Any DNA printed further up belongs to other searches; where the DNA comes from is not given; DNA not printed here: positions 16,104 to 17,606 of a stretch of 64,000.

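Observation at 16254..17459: Unknown 401-aa protein after radB carries a C-terminal PIP box nearly identical to the FEN-1 PIP box in the same window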

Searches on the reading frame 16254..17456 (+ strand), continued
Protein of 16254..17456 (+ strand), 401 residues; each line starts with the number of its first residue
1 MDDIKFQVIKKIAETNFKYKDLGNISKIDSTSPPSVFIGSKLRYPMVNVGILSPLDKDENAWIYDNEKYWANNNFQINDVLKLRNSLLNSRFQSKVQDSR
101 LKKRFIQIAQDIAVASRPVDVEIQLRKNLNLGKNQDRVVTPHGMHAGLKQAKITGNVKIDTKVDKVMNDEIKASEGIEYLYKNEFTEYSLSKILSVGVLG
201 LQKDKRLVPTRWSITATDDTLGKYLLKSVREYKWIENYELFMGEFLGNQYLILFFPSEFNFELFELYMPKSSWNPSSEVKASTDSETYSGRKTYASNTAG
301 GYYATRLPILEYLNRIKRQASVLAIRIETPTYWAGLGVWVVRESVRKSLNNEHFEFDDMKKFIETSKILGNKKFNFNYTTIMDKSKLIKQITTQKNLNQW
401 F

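Call 30: find_homologous_proteins(query=A2, max_evalue=1e-10)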
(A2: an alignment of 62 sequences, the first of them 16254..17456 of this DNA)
Query A2 (62 sequences) (401 aa, profile of the alignment): 4433 proteins with E <= 1e-10 among 8000 candidates; the best 120 are listed.
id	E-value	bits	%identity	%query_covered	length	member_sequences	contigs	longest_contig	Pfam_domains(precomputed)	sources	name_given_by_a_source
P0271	4.2e-175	601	47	93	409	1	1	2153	PF04895.18,PF04894.18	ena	-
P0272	4.8e-175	600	47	93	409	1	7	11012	PF04895.18,PF04894.18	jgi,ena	-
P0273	8.0e-175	600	46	92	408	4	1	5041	PF04895.18,PF04894.18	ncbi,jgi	jgi:DNA repair protein NreA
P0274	8.1e-175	600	47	93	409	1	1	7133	PF04895.18,PF04894.18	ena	-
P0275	1.7e-174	599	47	93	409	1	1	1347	PF04895.18,PF04894.18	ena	-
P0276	6.6e-174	597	46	93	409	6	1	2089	PF04895.18,PF04894.18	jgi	-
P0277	8.8e-174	596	47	93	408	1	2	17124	PF04895.18,PF04894.18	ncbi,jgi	-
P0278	9.8e-174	596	48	92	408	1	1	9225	PF04895.18,PF04894.18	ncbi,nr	ncbi:hypothetical protein GF361_04750 [Candidatus Woesearchaeota archaeon]|nr:hypothetical protein [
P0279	1.4e-173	596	46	93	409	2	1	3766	PF04895.18,PF04894.18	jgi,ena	-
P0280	2.4e-173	595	47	91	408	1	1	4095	PF04895.18,PF04894.18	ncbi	-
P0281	3.0e-173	595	46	91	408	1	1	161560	PF04895.18,PF04894.18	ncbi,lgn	-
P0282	3.6e-173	594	46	99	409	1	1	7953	PF04895.18,PF04894.18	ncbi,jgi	-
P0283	6.1e-173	594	46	97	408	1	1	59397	PF04895.18,PF04894.18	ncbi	-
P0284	2.2e-172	592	46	93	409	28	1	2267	PF04895.18,PF04894.18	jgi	-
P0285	2.3e-172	592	46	99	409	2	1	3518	PF04895.18,PF04894.18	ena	-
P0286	1.2e-171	589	47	93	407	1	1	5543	PF04895.18,PF04894.18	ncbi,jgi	-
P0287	1.4e-171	589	48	91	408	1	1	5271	PF04895.18,PF04894.18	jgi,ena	-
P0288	1.9e-171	589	44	97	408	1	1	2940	PF04895.18,PF04894.18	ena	-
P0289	3.3e-171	588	46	99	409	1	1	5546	PF04895.18,PF04894.18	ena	-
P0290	5.5e-171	587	48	97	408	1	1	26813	PF04895.18,PF04894.18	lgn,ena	-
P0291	8.2e-171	587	48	97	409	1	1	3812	PF04895.18,PF04894.18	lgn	-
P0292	1.1e-170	586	46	92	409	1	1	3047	PF04895.18,PF04894.18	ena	-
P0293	1.6e-170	586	46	97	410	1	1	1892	PF04895.18,PF04894.18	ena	-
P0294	1.9e-170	585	46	92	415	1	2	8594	PF04895.18,PF04894.18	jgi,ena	-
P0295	2.7e-170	585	43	97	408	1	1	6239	PF04895.18,PF04894.18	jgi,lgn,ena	-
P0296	2.8e-170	585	47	97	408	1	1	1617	PF04895.18,PF04894.18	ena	-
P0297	3.1e-170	585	48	98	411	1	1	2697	PF04895.18,PF04894.18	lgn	-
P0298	3.4e-170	585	46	94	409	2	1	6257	PF04895.18,PF04894.18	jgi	-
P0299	3.7e-170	584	47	92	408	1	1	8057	PF04895.18,PF04894.18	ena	-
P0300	3.9e-170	584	44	97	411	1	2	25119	PF04895.18,PF04894.18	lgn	-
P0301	4.0e-170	584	46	97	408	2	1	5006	PF04895.18,PF04894.18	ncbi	-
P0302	4.2e-170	584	47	98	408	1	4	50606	PF04895.18,PF04894.18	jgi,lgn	-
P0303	4.8e-170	584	47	97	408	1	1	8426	PF04895.18,PF04894.18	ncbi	-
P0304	5.3e-170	584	46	92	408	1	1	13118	PF04895.18,PF04894.18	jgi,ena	jgi:hypothetical protein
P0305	5.5e-170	584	47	91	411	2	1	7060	PF04895.18,PF04894.18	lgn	-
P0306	9.8e-170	583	43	97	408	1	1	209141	PF04895.18,PF04894.18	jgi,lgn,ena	-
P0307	1.1e-169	583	47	92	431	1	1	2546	PF04895.18,PF04894.18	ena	-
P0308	1.2e-169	583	46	93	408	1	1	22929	PF04895.18,PF04894.18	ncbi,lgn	-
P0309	1.8e-169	582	46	92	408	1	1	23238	PF04895.18,PF04894.18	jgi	jgi:hypothetical protein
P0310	2.3e-169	582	46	97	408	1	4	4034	PF04895.18,PF04894.18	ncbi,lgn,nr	ncbi:MAG: hypothetical protein Q7U96_02960 [Chloroflexota bacterium]|nr:hypothetical protein [Chloro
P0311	2.7e-169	582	46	92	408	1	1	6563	PF04895.18,PF04894.18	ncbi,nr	ncbi:hypothetical protein KY312_03025 [Candidatus Woesearchaeota archaeon]|nr:hypothetical protein [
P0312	2.8e-169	581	46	99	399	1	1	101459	PF04895.18,PF04894.18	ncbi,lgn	-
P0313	2.9e-169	581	47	94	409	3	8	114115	PF04895.18,PF04894.18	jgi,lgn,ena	jgi:DNA repair protein NreA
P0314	3.4e-169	581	47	92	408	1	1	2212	PF04895.18,PF04894.18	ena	-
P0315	3.6e-169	581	49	98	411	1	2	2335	PF04895.18,PF04894.18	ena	-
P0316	3.6e-169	581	45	92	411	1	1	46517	PF04895.18,PF04894.18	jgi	jgi:hypothetical protein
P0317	3.8e-169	581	46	97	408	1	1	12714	PF04895.18,PF04894.18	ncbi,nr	ncbi:MAG: hypothetical protein Q8N77_01555 [Nanoarchaeota archaeon]|nr:hypothetical protein [Nanoarc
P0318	3.9e-169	581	47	92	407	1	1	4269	PF04895.18,PF04894.18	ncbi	ncbi:hypothetical protein ACFLZ6_01800 [Nanoarchaeota archaeon]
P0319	4.0e-169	581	43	97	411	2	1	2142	PF04895.18,PF04894.18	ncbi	-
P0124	4.7e-169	581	46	99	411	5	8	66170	PF04895.18,PF04894.18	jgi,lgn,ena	-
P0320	7.2e-169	580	49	98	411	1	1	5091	PF04895.18,PF04894.18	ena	-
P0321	8.5e-169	580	47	92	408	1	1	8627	PF04895.18,PF04894.18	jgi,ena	-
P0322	9.2e-169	580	45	92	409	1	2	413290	PF04895.18,PF04894.18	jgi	jgi:hypothetical protein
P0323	9.6e-169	580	46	92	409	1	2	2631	PF04895.18,PF04894.18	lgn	-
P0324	1.3e-168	579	47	92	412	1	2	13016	PF04895.18,PF04894.18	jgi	jgi:hypothetical protein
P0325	1.3e-168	579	45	99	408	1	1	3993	PF04895.18,PF04894.18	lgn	-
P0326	1.4e-168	579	49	99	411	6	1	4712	PF04895.18,PF04894.18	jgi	-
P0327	1.4e-168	579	42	99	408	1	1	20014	PF04895.18,PF04894.18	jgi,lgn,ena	jgi:hypothetical protein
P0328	1.6e-168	579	49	92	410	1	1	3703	PF04895.18,PF04894.18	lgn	-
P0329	1.6e-168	579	46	98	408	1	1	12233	PF04895.18,PF04894.18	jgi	-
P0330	1.8e-168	579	47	91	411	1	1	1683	PF04895.18,PF04894.18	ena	-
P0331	1.9e-168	579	45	97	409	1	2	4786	PF04895.18,PF04894.18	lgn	-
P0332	1.9e-168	579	46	92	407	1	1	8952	PF04895.18,PF04894.18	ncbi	-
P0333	2.0e-168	579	50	92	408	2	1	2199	PF04895.18,PF04894.18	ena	-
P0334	2.7e-168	578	47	93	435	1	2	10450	PF04895.18,PF04894.18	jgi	jgi:hypothetical protein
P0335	2.8e-168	578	45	97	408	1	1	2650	PF04895.18,PF04894.18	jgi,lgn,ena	-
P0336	3.2e-168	578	47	99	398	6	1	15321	PF04895.18,PF04894.18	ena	-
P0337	3.4e-168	578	46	99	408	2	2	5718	PF04895.18,PF04894.18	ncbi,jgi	-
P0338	4.8e-168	577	46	97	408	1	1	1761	PF04895.18,PF04894.18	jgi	-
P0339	5.3e-168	577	44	92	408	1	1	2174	PF04895.18,PF04894.18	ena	-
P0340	5.9e-168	577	47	99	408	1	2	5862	PF04895.18,PF04894.18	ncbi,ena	-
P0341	6.7e-168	577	45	97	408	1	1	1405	PF04895.18,PF04894.18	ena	-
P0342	6.9e-168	577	46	92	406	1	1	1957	PF04895.18,PF04894.18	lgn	-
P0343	7.0e-168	577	47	91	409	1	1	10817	PF04895.18,PF04894.18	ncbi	-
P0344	7.5e-168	577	43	99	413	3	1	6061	PF04895.18,PF04894.18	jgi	-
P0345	7.5e-168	577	47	99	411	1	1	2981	PF04895.18,PF04894.18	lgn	-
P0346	8.1e-168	577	47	99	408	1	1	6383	PF04895.18,PF04894.18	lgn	-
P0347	9.4e-168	576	47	92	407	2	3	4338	PF04895.18,PF04894.18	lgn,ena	-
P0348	1.2e-167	576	46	92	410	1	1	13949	PF04895.18,PF04894.18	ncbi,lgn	-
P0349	1.2e-167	576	45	97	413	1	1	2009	PF04895.18,PF04894.18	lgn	-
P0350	1.3e-167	576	46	91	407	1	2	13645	PF04895.18,PF04894.18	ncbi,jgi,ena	-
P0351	1.5e-167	576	41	99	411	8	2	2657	PF04895.18,PF04894.18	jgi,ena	-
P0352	2.1e-167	575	45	99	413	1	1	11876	PF04895.18,PF04894.18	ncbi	-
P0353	2.2e-167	575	44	99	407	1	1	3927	PF04895.18,PF04894.18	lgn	-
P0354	2.2e-167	575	45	97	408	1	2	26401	PF04895.18,PF04894.18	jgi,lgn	-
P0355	2.3e-167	575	45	92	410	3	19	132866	PF04895.18,PF04894.18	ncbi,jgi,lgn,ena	jgi:hypothetical protein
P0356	2.3e-167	575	45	99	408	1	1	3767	PF04895.18,PF04894.18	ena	-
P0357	2.4e-167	575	45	99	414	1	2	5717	PF04895.18,PF04894.18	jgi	-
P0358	2.7e-167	575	48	96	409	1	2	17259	PF04895.18,PF04894.18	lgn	-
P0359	2.8e-167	575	47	98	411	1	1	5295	PF04895.18,PF04894.18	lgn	-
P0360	3.5e-167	575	44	99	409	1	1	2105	PF04895.18,PF04894.18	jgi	jgi:DNA repair protein NreA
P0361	5.0e-167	574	45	98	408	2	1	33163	PF04895.18,PF04894.18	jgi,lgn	jgi:hypothetical protein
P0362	5.2e-167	574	43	99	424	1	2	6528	PF04895.18,PF04894.18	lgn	-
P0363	5.3e-167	574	45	99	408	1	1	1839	PF04895.18,PF04894.18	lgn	-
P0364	5.9e-167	574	46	92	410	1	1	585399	PF04895.18,PF04894.18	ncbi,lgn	-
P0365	7.4e-167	574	46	97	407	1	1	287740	PF04895.18,PF04894.18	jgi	jgi:hypothetical protein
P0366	7.4e-167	573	46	93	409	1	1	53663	PF04895.18,PF04894.18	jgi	jgi:DNA repair protein NreA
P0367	7.6e-167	573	47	91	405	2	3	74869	PF04895.18,PF04894.18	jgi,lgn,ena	-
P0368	7.7e-167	573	46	92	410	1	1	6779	PF04895.18,PF04894.18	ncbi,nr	ncbi:Nre family DNA repair protein [Candidatus Woesearchaeota archaeon]|nr:Nre family DNA repair pro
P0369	8.4e-167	573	47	97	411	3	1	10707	PF04895.18,PF04894.18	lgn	-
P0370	1.1e-166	573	43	97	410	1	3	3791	PF04895.18,PF04894.18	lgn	-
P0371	1.2e-166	573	48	92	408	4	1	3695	PF04895.18,PF04894.18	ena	-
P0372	1.2e-166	573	49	93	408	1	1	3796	PF04895.18,PF04894.18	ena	-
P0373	1.2e-166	573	47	98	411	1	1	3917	PF04895.18,PF04894.18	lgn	-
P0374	1.2e-166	573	50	96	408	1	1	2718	PF04895.18,PF04894.18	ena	-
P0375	1.3e-166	573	47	92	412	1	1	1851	PF04895.18,PF04894.18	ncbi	-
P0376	1.7e-166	572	45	97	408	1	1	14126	PF04895.18,PF04894.18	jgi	-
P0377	1.9e-166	572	46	99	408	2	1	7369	PF04895.18,PF04894.18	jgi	-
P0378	1.9e-166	572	46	91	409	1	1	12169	PF04895.18,PF04894.18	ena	-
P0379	2.4e-166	572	47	99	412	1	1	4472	PF04895.18,PF04894.18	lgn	-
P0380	2.4e-166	572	45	99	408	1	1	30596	PF04895.18,PF04894.18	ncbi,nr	ncbi:hypothetical protein KY331_03830 [Candidatus Woesearchaeota archaeon]|nr:hypothetical protein [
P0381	3.2e-166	571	44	97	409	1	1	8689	PF04895.18,PF04894.18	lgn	-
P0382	3.4e-166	571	42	99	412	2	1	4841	PF04895.18,PF04894.18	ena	-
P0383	3.6e-166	571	43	97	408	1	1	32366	PF04895.18,PF04894.18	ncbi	-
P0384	4.3e-166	571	46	92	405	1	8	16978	PF04895.18,PF04894.18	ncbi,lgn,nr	ncbi:MAG: DNA repair protein NreA [Candidatus Woesearchaeota archaeon]|nr:DNA repair protein NreA [C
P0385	4.8e-166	571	46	92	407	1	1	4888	PF04895.18,PF04894.18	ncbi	-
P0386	4.9e-166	571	46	92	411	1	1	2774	PF04895.18,PF04894.18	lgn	-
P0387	4.9e-166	571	45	92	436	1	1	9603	PF04895.18,PF04894.18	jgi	jgi:hypothetical protein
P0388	4.9e-166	571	43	93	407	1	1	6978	PF04895.18,PF04894.18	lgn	-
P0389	4.9e-166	571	45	97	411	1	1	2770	PF04895.18,PF04894.18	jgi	jgi:hypothetical protein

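Call 31: find_encoding_contigs(protein=P0364, flank=5000, max_places=2)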
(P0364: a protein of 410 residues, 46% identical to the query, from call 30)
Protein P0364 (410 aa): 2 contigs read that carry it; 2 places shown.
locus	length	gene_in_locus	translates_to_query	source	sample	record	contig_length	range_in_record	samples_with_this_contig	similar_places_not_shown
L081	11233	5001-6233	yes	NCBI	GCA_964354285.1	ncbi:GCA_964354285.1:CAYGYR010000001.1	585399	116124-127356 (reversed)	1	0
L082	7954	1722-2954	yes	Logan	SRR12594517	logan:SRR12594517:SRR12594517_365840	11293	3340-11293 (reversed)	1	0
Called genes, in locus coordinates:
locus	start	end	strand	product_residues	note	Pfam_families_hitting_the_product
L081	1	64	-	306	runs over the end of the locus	PF03372:Exo_endo_phos (faint)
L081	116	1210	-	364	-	PF01368:DHH, PF02272:DHHA1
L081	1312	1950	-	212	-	PF02568:ThiI, PF03054:tRNA_Me_trans (faint), PF06508:QueC (weak)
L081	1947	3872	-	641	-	PF05226:CHASE2, PF00211:Guanylate_cyc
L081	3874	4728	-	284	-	PF04773:FecR (weak)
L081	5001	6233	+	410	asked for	PF04894:Nre_N, PF04895:Nre_C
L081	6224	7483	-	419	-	-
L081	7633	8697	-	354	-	-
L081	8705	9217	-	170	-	-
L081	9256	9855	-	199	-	-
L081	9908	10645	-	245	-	PF01553:Acyltransferase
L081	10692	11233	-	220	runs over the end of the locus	-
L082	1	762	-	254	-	?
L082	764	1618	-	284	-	PF04773:FecR (weak)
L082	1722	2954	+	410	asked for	PF04894:Nre_N, PF04895:Nre_C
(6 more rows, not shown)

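Call 32: find_encoding_contigs(protein=P0322, flank=5000, max_places=2)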
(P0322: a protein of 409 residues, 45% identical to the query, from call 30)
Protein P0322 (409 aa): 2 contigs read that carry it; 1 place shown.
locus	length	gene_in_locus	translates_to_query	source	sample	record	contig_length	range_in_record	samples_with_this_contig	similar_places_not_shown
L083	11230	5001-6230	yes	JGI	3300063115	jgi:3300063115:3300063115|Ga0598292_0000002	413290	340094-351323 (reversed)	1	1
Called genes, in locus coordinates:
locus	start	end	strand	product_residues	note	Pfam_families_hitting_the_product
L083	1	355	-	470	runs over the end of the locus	PF01368:DHH, PF21763:DHH_CID, PF02272:DHHA1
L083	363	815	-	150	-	PF08069:Ribosomal_S13_N, PF00312:Ribosomal_S15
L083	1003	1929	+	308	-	PF04014:MazE_antitoxin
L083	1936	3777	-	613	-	PF01636:APH (weak)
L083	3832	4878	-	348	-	PF01368:DHH, PF02272:DHHA1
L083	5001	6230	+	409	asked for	PF04894:Nre_N, PF04895:Nre_C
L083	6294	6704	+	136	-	PF01850:PIN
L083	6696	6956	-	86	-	PF01402:RHH_1 (faint)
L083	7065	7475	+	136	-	PF01850:PIN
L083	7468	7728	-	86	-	PF17723:RHH_8, PF01402:RHH_1 (weak)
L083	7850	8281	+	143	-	-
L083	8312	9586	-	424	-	PF13385:Laminin_G_3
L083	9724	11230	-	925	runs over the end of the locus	PF01411:tRNA-synt_2c, PF07973:tRNA_SAD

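Call 33: find_encoding_contigs(protein=P0306, flank=5000, max_places=2)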
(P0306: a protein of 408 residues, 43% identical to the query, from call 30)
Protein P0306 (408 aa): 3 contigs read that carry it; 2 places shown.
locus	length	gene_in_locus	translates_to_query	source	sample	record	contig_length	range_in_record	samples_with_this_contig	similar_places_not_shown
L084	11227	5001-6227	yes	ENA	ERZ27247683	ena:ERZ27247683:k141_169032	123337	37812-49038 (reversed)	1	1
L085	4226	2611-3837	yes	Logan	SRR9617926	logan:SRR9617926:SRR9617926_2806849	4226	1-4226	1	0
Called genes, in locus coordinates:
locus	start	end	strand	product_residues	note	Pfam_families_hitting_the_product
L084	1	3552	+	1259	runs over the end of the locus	PF04862:DUF642 (weak), PF13948:DUF4215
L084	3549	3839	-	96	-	-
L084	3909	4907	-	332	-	PF09721:Exosortase_EpsH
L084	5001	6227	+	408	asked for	PF04894:Nre_N, PF04895:Nre_C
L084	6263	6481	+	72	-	-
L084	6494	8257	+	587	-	PF01411:tRNA-synt_2c, PF07973:tRNA_SAD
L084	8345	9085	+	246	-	PF02585:PIG-L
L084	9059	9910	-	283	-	PF13489:Methyltransf_23, PF05175:MTS (faint), PF13847:Methyltransf_31, PF08241:Methyltransf_11, PF08242:Methyltransf_12, PF13649:Methyltransf_25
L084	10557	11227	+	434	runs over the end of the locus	PF02310:B12-binding, PF04055:Radical_SAM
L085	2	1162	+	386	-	?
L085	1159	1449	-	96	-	-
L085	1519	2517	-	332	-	PF09721:Exosortase_EpsH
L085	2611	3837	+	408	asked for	PF04894:Nre_N, PF04895:Nre_C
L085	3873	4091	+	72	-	-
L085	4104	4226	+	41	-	?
